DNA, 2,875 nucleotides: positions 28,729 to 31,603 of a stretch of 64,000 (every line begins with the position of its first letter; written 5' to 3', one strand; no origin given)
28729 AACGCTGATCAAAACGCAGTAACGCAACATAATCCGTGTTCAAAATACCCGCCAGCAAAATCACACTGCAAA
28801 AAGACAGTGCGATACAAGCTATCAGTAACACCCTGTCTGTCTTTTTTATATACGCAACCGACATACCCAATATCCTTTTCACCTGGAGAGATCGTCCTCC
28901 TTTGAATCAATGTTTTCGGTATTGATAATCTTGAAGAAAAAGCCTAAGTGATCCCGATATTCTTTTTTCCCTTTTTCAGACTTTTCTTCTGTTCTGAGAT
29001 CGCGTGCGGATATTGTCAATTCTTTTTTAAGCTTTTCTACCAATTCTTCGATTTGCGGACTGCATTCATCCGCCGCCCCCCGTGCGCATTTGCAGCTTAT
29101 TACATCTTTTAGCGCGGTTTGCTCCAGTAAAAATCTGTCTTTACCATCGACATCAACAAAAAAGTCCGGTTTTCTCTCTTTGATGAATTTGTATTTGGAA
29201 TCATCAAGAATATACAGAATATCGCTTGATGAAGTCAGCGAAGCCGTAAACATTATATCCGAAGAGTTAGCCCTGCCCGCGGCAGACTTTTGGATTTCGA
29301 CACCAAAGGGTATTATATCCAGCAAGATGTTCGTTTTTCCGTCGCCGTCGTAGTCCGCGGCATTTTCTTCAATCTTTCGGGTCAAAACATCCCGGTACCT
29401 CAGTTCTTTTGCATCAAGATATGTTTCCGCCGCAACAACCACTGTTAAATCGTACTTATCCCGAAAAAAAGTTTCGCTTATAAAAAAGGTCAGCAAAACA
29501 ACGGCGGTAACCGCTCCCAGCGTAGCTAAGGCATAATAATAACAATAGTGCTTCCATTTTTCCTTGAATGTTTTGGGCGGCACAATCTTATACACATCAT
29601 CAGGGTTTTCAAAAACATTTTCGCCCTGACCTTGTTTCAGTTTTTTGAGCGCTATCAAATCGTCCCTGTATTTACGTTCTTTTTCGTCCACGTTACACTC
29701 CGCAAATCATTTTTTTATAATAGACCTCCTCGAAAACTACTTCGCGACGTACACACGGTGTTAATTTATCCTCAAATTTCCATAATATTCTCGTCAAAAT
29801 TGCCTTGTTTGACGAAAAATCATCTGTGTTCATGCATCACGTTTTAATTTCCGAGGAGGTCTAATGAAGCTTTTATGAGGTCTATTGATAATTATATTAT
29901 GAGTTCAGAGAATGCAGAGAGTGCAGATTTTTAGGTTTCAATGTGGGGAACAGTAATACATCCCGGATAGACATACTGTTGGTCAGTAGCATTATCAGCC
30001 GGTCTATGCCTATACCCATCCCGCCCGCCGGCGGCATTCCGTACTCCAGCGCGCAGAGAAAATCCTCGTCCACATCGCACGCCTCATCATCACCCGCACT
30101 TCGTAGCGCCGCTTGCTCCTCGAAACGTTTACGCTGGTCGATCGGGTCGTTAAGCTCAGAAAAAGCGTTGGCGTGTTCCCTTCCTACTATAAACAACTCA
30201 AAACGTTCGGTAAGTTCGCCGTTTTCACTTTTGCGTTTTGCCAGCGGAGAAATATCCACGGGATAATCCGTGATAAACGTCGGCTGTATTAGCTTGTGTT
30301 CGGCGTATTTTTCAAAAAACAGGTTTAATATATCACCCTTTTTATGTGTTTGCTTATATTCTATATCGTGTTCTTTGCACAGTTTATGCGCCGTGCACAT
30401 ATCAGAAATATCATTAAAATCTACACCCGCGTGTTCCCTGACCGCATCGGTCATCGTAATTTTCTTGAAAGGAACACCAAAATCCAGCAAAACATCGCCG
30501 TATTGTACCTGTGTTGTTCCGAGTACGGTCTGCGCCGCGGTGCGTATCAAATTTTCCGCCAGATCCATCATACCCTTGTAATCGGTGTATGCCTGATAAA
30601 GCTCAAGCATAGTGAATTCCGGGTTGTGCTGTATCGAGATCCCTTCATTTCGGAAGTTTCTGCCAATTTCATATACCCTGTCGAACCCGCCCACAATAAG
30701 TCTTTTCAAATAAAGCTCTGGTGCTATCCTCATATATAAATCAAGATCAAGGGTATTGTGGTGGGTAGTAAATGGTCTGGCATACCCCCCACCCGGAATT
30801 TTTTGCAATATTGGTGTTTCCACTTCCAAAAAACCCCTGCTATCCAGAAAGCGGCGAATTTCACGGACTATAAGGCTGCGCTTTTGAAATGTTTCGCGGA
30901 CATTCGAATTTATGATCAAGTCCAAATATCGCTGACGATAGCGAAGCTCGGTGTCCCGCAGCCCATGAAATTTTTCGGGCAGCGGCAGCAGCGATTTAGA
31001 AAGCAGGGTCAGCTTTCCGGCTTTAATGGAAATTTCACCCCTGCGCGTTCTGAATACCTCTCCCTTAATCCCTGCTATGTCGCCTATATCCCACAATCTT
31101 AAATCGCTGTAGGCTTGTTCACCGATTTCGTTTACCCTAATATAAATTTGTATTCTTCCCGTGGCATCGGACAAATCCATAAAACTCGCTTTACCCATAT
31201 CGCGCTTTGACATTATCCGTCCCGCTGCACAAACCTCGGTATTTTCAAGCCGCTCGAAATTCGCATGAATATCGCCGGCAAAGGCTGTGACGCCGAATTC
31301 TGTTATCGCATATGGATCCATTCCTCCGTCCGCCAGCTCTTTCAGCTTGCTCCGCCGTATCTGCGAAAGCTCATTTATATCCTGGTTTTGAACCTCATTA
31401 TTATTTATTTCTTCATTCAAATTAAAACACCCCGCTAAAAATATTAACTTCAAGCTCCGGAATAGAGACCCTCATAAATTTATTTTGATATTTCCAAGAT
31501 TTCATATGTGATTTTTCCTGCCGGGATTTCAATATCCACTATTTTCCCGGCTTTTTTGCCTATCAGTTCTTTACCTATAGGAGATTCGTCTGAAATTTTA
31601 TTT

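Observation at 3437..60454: Novel ~162-bp Correia/MITE-like repeat family with TA flanks (4 full + 1 truncated copy in 64 kb)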

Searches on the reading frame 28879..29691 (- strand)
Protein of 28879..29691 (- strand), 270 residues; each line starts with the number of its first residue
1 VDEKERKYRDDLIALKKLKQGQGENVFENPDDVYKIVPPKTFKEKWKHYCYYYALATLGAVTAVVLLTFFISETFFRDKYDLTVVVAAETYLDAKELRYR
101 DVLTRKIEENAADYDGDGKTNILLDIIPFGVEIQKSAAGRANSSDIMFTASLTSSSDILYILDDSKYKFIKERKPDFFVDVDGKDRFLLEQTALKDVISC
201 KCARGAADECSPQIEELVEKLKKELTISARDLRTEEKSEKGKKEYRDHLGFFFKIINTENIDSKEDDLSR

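Call 14: search_protein_families(library=ncbifam, proteins=[window:28879-29691:-])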
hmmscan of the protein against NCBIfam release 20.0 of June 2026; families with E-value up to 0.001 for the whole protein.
window:28879-29691:- (270 aa): 0 families

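Call 75: search_protein_families(library=pfam, proteins=[window:28879-29691:-], max_evalue=0.001)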
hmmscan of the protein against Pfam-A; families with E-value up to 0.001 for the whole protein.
window:28879-29691:- (270 aa): 0 families

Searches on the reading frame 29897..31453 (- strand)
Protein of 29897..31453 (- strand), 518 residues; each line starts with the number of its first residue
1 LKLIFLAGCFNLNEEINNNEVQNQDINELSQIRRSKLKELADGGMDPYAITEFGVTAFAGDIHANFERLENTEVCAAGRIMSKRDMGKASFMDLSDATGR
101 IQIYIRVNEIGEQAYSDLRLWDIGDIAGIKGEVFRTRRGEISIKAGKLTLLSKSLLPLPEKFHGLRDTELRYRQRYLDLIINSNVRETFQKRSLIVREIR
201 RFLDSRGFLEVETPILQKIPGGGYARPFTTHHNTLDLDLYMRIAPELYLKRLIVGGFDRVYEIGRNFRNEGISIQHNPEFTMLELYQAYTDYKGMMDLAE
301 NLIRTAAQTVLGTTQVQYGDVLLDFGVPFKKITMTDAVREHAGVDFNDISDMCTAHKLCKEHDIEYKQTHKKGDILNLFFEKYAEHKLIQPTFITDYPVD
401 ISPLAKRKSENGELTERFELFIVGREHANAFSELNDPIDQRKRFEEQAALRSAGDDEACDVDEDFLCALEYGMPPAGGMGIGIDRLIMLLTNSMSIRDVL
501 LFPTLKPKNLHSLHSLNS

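Call 14: search_protein_families(library=ncbifam, proteins=[window:29897-31453:-])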
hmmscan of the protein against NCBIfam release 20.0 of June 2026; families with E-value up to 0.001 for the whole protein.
window:29897-31453:- (518 aa): 18 families
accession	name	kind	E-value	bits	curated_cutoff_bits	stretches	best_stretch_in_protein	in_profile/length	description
NF001756.1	PRK00484.1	subfamily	5.4e-217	721.2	468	1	27-508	1-488/488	lysine--tRNA ligase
TIGR00499.1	lysS_bact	equivalog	2.4e-201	669.7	427.6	1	26-508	2-495/496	lysine--tRNA ligase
NF009101.0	PRK12445.1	subfamily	5.2e-178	592.7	1026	1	25-508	14-504/505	lysine--tRNA ligase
NF002821.0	PRK02983.1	equivalog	7.1e-171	570.6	742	1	19-508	611-1101/1102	bifunctional lysylphosphatidylglycerol synthetase/lysine--tRNA ligase LysX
TIGR00462.1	genX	equivalog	5.5e-75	252.6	286.9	1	190-502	2-304/304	EF-P lysine aminoacylase EpmA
NF006828.0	PRK09350.1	equivalog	6.2e-64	216.3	264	1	185-503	12-321/325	elongation factor P--(R)-beta-lysine ligase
NF001750.0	PRK00476.1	equivalog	3.4e-47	161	443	2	70-348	17-292/590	aspartate--tRNA ligase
TIGR00459.1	aspS_bact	equivalog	6.6e-47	160.1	373.85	2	71-345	16-284/586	aspartate--tRNA ligase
NF003483.0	PRK05159.1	equivalog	2e-46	158.8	353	1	68-503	14-430/438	aspartate--tRNA(Asn) ligase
TIGR00458.1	aspS_nondisc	equivalog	1.6e-43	149.3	368.4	1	69-504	10-421/428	aspartate--tRNA(Asn) ligase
NF003037.0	PRK03932.1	equivalog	8.5e-34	117.3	414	1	68-505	13-445/451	asparagine--tRNA ligase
NF009460.0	PRK12820.1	equivalog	5.2e-31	107.5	1379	2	71-304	35-288/723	bifunctional aspartyl-tRNA synthetase/aspartyl/glutamyl-tRNA amidotransferase subunit C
TIGR00457.1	asnS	equivalog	1.8e-29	102.9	342.6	1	68-505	13-449/455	asparagine--tRNA ligase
NF005052.0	PRK06462.1-1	equivalog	9.5e-18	64.4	368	1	178-504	38-345/353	asparagine synthetase A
NF005054.0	PRK06462.1-4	equivalog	2.2e-13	50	309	1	180-349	16-196/318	asparagine synthetase A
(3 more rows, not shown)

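Call 47: find_homologous_proteins(query=window:29897-31453:-, max_evalue=1e-100)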
Query window:29897-31453:- (518 aa): 8000 proteins with E <= 1e-100 among 8000 candidates; the best 120 are listed.
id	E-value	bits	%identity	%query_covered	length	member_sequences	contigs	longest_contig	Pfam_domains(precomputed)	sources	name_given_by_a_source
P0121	0.0e+0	1149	100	98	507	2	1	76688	PF01336.32,PF00152.26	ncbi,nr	ncbi:MAG: lysine--tRNA ligase [Oscillospiraceae bacterium]|nr:lysine--tRNA ligase [Oscillospiraceae 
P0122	9.7e-246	834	74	93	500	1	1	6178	PF01336.32,PF00152.26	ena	-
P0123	1.8e-228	777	70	95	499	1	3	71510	PF01409.26,PF01336.32,PF00152.26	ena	-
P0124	4.4e-226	770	70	94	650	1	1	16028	PF01409.26,PF01336.32,PF01588.27,PF00152.26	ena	-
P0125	4.8e-226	770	70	94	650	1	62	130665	PF01409.26,PF01336.32,PF01588.27,PF00152.26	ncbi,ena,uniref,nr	ncbi:MAG TPA: lysine--tRNA ligase [Candidatus Gallacutalibacter pullicola]|uniref:Lysine--tRNA ligas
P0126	4.8e-226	770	70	94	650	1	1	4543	PF01409.26,PF01336.32,PF01588.27,PF00152.26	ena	-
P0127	4.8e-226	770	70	94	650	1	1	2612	PF01409.26,PF01336.32,PF01588.27,PF00152.26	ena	-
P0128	4.8e-226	770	70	94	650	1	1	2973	PF01409.26,PF01336.32,PF01588.27,PF00152.26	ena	-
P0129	5.1e-226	769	69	95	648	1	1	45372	PF01409.26,PF01336.32,PF01588.27,PF00152.26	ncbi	-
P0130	8.8e-226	769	69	94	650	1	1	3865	PF01409.26,PF01336.32,PF01588.27,PF00152.26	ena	-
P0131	1.1e-224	765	69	94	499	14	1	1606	PF01409.26,PF01336.32,PF00152.26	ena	-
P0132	8.6e-224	762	68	96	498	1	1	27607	PF01409.26,PF01336.32,PF00152.26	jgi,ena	-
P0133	8.9e-224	762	67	96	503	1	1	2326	PF01336.32,PF00152.26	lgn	-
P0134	1.5e-223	761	66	96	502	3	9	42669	PF01336.32,PF00152.26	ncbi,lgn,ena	-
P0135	2.3e-223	761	66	96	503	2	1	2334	PF01409.26,PF01336.32,PF00152.26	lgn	-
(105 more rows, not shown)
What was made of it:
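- On Correia element (Neisseria): The host is an Oscillospiraceae MAG (call 47).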

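Call 48: find_encoding_contigs(protein=P0122, flank=5000, max_places=3)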
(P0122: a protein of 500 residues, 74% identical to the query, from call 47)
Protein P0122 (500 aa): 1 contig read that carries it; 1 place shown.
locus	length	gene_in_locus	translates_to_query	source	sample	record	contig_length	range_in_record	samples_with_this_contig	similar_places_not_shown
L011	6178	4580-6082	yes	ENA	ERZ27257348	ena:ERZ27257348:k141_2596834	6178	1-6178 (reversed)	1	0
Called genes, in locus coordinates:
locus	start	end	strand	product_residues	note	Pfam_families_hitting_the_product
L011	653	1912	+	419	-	PF24568:CC_PcsB, PF01551:Peptidase_M23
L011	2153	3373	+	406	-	PF00595:PDZ (weak), PF13180:PDZ_2, PF17820:PDZ_6, PF03572:Peptidase_S41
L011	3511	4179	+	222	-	PF03449:GreA_GreB_N, PF01272:GreA_GreB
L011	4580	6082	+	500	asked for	PF01336:tRNA_anti-codon, PF00152:tRNA-synt_2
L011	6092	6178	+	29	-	?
